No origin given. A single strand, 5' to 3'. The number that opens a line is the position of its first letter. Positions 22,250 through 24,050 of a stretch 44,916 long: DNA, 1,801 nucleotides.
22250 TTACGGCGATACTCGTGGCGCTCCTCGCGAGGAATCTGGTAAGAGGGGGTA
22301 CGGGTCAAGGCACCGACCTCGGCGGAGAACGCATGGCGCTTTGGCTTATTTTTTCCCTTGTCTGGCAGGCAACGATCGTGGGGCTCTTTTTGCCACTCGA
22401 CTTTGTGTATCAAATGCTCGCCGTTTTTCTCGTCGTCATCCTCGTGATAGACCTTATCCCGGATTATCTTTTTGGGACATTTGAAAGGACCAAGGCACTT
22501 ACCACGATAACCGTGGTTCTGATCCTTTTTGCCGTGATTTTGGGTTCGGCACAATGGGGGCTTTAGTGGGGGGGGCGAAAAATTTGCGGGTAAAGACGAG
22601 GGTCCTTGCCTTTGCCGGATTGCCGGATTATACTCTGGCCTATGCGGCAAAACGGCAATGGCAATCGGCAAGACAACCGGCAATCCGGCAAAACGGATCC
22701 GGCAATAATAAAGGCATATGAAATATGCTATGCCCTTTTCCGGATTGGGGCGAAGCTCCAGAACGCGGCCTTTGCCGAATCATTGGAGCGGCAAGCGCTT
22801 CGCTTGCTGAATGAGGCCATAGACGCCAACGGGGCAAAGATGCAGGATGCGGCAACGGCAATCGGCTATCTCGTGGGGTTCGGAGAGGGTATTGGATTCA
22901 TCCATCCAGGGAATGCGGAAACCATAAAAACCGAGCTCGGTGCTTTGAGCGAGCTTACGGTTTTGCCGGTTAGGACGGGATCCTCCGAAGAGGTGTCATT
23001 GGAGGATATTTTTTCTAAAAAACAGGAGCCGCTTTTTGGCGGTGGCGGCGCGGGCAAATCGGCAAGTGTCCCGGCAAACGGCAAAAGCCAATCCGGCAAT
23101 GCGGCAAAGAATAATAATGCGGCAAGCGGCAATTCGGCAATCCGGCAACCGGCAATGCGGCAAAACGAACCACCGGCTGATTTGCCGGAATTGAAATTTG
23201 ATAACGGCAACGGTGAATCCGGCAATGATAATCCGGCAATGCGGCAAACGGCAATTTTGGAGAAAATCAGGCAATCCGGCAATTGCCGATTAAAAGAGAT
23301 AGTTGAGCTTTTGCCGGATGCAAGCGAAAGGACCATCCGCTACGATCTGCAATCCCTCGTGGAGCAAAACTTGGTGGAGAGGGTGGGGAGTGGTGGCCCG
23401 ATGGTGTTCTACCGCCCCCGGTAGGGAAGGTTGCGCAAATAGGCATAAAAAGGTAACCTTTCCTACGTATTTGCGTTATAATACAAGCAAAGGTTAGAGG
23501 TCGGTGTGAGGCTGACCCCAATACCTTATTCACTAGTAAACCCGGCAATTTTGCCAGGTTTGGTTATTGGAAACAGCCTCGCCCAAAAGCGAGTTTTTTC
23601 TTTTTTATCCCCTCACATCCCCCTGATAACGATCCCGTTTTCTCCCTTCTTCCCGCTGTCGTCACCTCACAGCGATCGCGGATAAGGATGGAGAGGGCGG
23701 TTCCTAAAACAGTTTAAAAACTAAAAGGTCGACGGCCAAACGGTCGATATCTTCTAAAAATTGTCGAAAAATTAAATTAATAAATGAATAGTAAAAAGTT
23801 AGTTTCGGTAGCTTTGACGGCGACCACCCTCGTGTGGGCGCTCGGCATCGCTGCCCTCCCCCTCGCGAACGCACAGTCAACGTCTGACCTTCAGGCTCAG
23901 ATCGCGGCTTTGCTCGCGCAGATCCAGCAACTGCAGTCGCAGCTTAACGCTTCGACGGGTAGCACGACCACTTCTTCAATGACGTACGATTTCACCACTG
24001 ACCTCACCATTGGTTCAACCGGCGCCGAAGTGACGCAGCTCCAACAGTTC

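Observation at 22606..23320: Swarm of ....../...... hexamers with non-codon (7-8 nt) spacing in and upstream of a DeoR-like regulator gene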

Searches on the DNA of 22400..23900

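Call 19: search_rna_families(source=window, start=22400, end=23900, threshold=evalue, max_evalue=1)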
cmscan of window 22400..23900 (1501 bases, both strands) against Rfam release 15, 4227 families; matches with E-value up to 1: 0.
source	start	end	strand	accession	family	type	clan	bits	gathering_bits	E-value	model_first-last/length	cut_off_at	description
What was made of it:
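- There is no Rfam match at E <= 1 (call 19).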
